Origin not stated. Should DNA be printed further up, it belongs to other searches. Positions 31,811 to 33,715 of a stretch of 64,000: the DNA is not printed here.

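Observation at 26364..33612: MttB-family methyltransferase co-transcribed with two GcvT-fused FAD dehydrogenases and no corrinoid partner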

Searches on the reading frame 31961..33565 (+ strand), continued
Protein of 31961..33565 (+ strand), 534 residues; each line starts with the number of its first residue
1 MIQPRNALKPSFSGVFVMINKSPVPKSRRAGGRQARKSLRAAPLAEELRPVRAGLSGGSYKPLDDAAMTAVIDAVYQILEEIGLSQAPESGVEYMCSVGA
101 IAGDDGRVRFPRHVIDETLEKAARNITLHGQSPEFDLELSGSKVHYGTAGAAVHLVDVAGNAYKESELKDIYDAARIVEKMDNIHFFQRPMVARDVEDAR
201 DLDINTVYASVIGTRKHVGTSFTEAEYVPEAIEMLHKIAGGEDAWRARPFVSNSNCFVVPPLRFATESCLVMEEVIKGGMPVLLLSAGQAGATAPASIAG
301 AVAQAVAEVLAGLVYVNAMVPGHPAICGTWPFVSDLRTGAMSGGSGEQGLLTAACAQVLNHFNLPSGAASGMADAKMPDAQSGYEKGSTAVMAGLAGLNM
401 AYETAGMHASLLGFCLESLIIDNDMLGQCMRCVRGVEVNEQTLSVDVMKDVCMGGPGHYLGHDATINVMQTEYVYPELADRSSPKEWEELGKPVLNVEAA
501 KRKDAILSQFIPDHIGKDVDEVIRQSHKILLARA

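Call 29: search_dna_similar(query=window:32012-33562:+, collection=plasmids, mode=protein, max_rows=40, max_evalue=1e-30)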
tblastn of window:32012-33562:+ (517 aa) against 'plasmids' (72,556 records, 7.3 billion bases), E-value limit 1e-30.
Records with a match: 21; places in all: 21; records where one place covers at least 80% of the query: 21.
Best place of each record, by identity: 60-80% 4; <60% 17.
By first word of the organism name: Leisingera 7; Sinorhizobium 4; Ruegeria 4; Shinella 1; Roseovarius 1; Mesorhizobium 1; Alisedimentitalea 1; Rhodobacteraceae 1; Roseobacter 1.
By predicted mobility (MOB-suite, as given by PLSDB): non-mobilizable 19; conjugative 1; mobilizable 1.
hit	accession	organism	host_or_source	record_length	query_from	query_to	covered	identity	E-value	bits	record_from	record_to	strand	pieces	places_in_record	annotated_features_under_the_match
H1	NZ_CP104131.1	Sinorhizobium sp. K101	Phaseolus vulgaris,cell ...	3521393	1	516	100%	60.5%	0e+0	604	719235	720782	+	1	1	none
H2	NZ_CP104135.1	Sinorhizobium sp. C101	Phaseolus vulgaris,cell ...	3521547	1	516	100%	60.5%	0e+0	604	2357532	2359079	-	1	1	none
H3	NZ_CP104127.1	Sinorhizobium sp. M103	Phaseolus vulgaris,cell ...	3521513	1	516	100%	60.5%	0e+0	604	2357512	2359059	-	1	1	none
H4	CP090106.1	Sinorhizobium meliloti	Medicago,Cell culture,Plant nodule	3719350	1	512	99%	60.7%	0e+0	605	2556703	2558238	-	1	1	trimethylamine methyltransferase family protein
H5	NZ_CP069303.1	Shinella sp. PSBB067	monoisolate,Minnesota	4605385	10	514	98%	59.8%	0e+0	593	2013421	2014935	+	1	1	none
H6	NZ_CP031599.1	Roseovarius indicus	pure culture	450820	19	517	97%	48.5%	3e-132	431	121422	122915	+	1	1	trimethylamine methyltransferase family protein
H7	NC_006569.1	Ruegeria pomeroyi DSS-3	-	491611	9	517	98%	45.4%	1e-122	403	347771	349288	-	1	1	trimethylamine methyltransferase family protein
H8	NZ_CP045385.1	Ruegeria sp. THAF33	pure culture,Surface of a polyethylene ...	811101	33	516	94%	46.9%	4e-121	399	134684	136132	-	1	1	trimethylamine methyltransferase family protein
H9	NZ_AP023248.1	Mesorhizobium sp. 131-2-1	Lotus japonicus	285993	15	515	97%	43.9%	2e-117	388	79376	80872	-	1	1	trimethylamine methyltransferase family protein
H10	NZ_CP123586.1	Alisedimentitalea scapharcae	Anadara broughtonii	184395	40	514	92%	43.2%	1e-100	339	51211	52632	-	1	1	trimethylamine methyltransferase family protein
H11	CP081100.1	Rhodobacteraceae bacterium M382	-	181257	40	514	92%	42.9%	3e-100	338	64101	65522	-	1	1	trimethylamine methyltransferase family protein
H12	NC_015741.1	Roseobacter litoralis Och 149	seaweed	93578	15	514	97%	40.1%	1e-95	325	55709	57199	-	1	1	trimethylamine methyltransferase family protein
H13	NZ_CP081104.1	Ruegeria conchae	-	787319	8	508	97%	39.5%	6e-98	332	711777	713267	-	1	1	trimethylamine methyltransferase family protein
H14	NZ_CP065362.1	Ruegeria sp. SCSIO 43209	Galaxea fascicularis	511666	12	513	97%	39.4%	3e-98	333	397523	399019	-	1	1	trimethylamine methyltransferase family protein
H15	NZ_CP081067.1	Leisingera caerulea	-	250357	1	514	99%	38.5%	1e-98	333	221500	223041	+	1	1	trimethylamine methyltransferase family protein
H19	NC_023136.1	Leisingera methylohalidivorans DSM 14336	Seawater collected from a tide pool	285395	33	513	93%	40.3%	6e-98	332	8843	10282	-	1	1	trimethylamine methyltransferase family protein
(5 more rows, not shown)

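Call 30: get_annotated_region(hit=H4, flank=20000)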
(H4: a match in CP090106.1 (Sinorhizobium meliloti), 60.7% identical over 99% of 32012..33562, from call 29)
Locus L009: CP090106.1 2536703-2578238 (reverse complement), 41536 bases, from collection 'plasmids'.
description: Sinorhizobium meliloti strain Ak57 plasmid pSymB, complete sequence
organism: Sinorhizobium meliloti (NCBI taxid 382)
taxonomy: Bacteria; Pseudomonadota; Alphaproteobacteria; Hyphomicrobiales; Rhizobiaceae; Sinorhizobium; Sinorhizobium meliloti
host: -; source: Medicago,Cell culture,Plant nodule; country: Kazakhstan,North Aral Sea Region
typing (MOB-suite, as given by PLSDB): non-mobilizable
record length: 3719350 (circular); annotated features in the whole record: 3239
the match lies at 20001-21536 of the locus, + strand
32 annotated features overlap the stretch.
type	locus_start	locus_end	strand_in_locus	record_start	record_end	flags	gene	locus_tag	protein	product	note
CDS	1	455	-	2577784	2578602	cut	-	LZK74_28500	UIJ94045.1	AAC(3)-VI family aminoglycoside N-acetyltransferase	-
CDS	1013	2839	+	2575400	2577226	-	-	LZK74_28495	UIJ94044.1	adenylate cyclase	-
CDS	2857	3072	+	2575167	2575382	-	-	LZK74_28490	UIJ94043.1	hypothetical protein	-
CDS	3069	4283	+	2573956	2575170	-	-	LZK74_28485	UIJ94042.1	YcaO-like family protein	-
CDS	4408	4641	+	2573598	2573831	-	-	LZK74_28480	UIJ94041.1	hypothetical protein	-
CDS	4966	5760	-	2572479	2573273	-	-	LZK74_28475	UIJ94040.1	DUF1194 domain-containing protein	-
CDS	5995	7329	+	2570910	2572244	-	-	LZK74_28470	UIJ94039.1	hypothetical protein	-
CDS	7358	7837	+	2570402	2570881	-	-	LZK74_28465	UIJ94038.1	DUF1772 domain-containing protein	-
CDS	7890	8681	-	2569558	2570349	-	-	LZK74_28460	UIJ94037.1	crotonase/enoyl-CoA hydratase family protein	-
CDS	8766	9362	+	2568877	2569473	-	-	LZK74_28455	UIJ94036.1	TetR/AcrR family transcriptional regulator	-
CDS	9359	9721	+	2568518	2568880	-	-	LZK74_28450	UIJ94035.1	VOC family protein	-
CDS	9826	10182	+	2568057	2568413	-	-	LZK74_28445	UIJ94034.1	type II toxin-antitoxin system RelE/ParE family toxin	-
CDS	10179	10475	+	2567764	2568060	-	-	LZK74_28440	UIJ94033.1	helix-turn-helix domain-containing protein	-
CDS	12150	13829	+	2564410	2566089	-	-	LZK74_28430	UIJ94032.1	alpha/beta-hydrolase family protein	-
CDS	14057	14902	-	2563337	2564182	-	-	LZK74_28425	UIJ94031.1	LysR family transcriptional regulator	-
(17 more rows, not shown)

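Call 35: find_related_loci(query=window:32012-33562:+, collection=genome_contigs, flank=10000)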
Query window:32012-33562:+ (517 aa) in genome_contigs; peptide patterns used: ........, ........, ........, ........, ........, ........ (x = any residue, [..] = any of these).
133 stretches matched a pattern; 74 encode a relative of the query (tblastn E <= 1e-3); 74 distinct loci.
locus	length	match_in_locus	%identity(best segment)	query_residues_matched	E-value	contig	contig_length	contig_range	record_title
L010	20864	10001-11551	96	1-517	0e+0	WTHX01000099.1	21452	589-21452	MAG: Alphaproteobacteria bacterium isolate PL36310bin_3 NODE_279_length_21452_cov_9.511941, whole genome shotgun sequenc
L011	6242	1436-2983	90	1-516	0e+0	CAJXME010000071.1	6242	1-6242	MAG TPA_asm: uncultured Alphaproteobacteria bacterium isolate SRR4030075_bin.28_MetaBAT_v2.12.1_MAG genome assembly, con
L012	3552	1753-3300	90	1-516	0e+0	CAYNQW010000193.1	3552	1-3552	MAG TPA_asm: uncultured Hyphomicrobiales bacterium isolate SRP134809_co1_34 genome assembly, contig: NODE_53818_length_3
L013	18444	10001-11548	85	1-516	0e+0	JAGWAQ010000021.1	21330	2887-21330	MAG: Alphaproteobacteria bacterium isolate 277c_11 scaffold_4564, whole genome shotgun sequence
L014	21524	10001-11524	82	7-514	0e+0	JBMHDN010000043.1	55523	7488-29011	MAG: Candidatus Puniceispirillaceae bacterium isolate xHP1_bin.49 c_000000000043, whole genome shotgun sequence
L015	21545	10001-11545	80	2-516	0e+0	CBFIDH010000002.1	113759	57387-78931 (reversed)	MAG: Candidatus Puniceispirillales bacterium isolate Co_bin_449_indper genome assembly, contig: Co_bin_449_indper_c2, wh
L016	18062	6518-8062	80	2-516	0e+0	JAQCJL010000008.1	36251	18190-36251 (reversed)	MAG: Proteobacteria bacterium isolate casp40-mb.318 NODE_2695_length_36251_cov_0.075100, whole genome shotgun sequence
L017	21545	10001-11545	81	6-516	0e+0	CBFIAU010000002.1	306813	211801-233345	MAG: Candidatus Puniceispirillales bacterium isolate Co_bin_56_strict genome assembly, contig: Co_bin_56_strict_c2, whol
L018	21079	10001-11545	80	6-516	0e+0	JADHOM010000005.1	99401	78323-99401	MAG: Alphaproteobacteria bacterium isolate BS307-5m-G7 BS307-5m-C99, whole genome shotgun sequence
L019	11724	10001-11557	80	2-516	0e+0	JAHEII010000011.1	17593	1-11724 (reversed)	MAG: Alphaproteobacteria bacterium isolate Ww496 NODE_3386_length_17593_cov_3.261218, whole genome shotgun sequence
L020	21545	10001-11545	80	2-516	0e+0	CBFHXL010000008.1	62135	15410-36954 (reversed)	MAG: Candidatus Puniceispirillales bacterium isolate Co_bin_314_strict genome assembly, contig: Co_bin_314_strict_c8, wh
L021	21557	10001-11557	80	2-516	0e+0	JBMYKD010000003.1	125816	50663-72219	MAG: Candidatus Puniceispirillales bacterium isolate ME_XS_2109_bin_56 ME_XS_2109_bin_56_2, whole genome shotgun sequenc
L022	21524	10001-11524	79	9-516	0e+0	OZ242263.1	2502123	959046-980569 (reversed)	MAG: uncultured Candidatus Puniceispirillum sp. isolate 6dab9e29-55f3-4c29-b57e-0523e55e88ce genome assembly, chromosome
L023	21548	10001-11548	78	1-515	0e+0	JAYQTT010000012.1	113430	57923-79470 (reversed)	MAG: Alphaproteobacteria bacterium isolate SD3109_NP_metabat_bins_2.tsv.213 contig_25820_pilon, whole genome shotgun seq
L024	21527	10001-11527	78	7-514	0e+0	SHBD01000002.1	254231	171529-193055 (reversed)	MAG: SAR116 cluster bacterium isolate MED-G116 SAR116-MED-G116-C2, whole genome shotgun sequence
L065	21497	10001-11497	64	18-516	0e+0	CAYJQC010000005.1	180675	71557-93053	MAG TPA_asm: uncultured Rhodospirillaceae bacterium isolate ERP124720_co1_30 genome assembly, contig: NODE_91_length_180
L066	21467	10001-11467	60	26-514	0e+0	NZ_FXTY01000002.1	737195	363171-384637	Shimia sagamensis strain DSM 29734 Ga0170411_102, whole genome shotgun sequence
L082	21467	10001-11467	64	26-514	0e+0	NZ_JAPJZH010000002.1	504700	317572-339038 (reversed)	Hoeflea poritis strain E7-10 NODE_2_length_504700_cov_108.488862, whole genome shotgun sequence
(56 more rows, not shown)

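Call 40: get_annotated_region(hit=H7, flank=10000)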
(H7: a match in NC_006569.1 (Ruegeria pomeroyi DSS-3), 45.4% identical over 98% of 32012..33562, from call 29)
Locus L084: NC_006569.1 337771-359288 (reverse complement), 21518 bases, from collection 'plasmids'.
description: Ruegeria pomeroyi DSS-3 megaplasmid, complete sequence
organism: Ruegeria pomeroyi DSS-3 (NCBI taxid 246200)
taxonomy: Bacteria; Pseudomonadota; Alphaproteobacteria; Rhodobacterales; Roseobacteraceae; Ruegeria; Ruegeria pomeroyi; Ruegeria pomeroyi DSS-3
host: -; source: -; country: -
typing (MOB-suite, as given by PLSDB): non-mobilizable; replicon rep_cluster_95
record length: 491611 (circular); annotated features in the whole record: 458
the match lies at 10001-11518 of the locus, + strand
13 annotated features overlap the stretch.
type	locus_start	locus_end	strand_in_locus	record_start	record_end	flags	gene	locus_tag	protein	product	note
CDS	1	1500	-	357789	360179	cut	-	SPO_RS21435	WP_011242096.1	1-deoxy-D-xylulose-5-phosphate synthase N-terminal domain-containing protein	GO:0016114 - terpenoid biosynthetic process [Evidence IEA]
CDS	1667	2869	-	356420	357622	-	-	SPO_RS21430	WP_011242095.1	methionine gamma-lyase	GO:0019346 - transsulfuration [Evidence IEA]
CDS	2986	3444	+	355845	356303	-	-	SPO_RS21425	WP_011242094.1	Lrp/AsnC family transcriptional regulator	-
CDS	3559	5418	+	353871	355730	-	-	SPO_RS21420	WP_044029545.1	amidohydrolase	-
CDS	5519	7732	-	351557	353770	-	-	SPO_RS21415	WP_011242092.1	NADP-dependent isocitrate dehydrogenase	GO:0006099 - tricarboxylic acid cycle [Evidence IEA]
CDS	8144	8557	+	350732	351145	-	-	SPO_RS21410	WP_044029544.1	hypothetical protein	-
CDS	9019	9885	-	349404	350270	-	-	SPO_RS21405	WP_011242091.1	LysR family transcriptional regulator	GO:0006355 - regulation of DNA-templated transcription [Evidence IEA]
CDS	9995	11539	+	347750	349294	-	-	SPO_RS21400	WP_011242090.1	trimethylamine methyltransferase family protein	-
CDS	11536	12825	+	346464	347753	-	-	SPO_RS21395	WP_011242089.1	aminotransferase class III-fold pyridoxal phosphate-dependent enzyme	-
CDS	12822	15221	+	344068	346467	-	-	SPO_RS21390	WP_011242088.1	FAD-dependent oxidoreductase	-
CDS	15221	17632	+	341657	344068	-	-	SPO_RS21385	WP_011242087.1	FAD-dependent oxidoreductase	-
CDS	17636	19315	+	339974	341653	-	-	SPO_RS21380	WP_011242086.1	thiamine pyrophosphate-binding protein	-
CDS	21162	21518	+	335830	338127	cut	-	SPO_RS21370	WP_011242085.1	Tex family protein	-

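Call 41: get_annotated_region(hit=H19, flank=10000)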
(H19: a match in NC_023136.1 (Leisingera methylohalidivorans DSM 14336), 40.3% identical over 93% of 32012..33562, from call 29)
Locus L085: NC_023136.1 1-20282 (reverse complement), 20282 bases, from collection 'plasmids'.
description: Leisingera methylohalidivorans DSM 14336 plasmid unnamed2, complete sequence
organism: Leisingera methylohalidivorans DSM 14336 (NCBI taxid 999552)
taxonomy: Bacteria; Pseudomonadota; Alphaproteobacteria; Rhodobacterales; Roseobacteraceae; Leisingera; Leisingera methylohalidivorans; Leisingera methylohalidivorans DSM 14336
host: -; source: Seawater collected from a tide pool; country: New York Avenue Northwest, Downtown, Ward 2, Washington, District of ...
typing (MOB-suite, as given by PLSDB): mobilizable; replicon rep_cluster_378; relaxase MOBP
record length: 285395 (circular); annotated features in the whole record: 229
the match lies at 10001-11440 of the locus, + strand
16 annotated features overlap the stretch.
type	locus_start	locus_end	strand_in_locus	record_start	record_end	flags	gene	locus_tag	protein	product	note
CDS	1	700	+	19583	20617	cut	-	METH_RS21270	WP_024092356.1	IS110 family transposase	-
CDS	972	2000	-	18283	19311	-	-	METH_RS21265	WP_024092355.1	putative sulfate exporter family transporter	-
CDS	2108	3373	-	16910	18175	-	hisD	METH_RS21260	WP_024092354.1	histidinol dehydrogenase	GO:0000105 - histidine biosynthetic process [Evidence IEA]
CDS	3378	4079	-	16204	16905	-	-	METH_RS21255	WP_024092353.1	amino acid racemase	GO:0006520 - amino acid metabolic process [Evidence IEA]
CDS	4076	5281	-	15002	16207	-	-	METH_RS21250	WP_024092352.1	aminotransferase class I/II-fold pyridoxal phosphate-dependent enzyme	GO:0009058 - biosynthetic process [Evidence IEA]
CDS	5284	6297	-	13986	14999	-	-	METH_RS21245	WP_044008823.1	D-cysteine desulfhydrase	-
CDS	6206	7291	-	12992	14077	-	-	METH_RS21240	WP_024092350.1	helix-turn-helix domain-containing protein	GO:0006355 - regulation of DNA-templated transcription [Evidence IEA]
CDS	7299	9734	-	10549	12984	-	-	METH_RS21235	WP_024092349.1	FAD-dependent oxidoreductase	-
CDS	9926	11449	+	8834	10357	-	-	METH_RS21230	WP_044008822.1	trimethylamine methyltransferase family protein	GO:0015948 - methanogenesis [Evidence IEA]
CDS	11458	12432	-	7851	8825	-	-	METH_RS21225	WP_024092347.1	LysR family transcriptional regulator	GO:0006355 - regulation of DNA-templated transcription [Evidence IEA]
CDS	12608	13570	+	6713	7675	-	-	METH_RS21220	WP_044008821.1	ABC transporter substrate-binding protein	-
CDS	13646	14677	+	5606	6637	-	-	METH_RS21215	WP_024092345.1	ABC transporter permease subunit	GO:0055085 - transmembrane transport [Evidence IEA]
CDS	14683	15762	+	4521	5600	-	-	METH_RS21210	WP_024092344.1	betaine/proline/choline family ABC transporter ATP-binding protein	GO:0015837 - amine transport [Evidence IEA]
CDS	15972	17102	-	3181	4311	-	-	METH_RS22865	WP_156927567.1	site-specific integrase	GO:0015074 - DNA integration [Evidence IEA]; GO:0006310 - DNA recombination [Evidence IEA]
CDS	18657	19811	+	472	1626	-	ampC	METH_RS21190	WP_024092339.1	class C beta-lactamase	-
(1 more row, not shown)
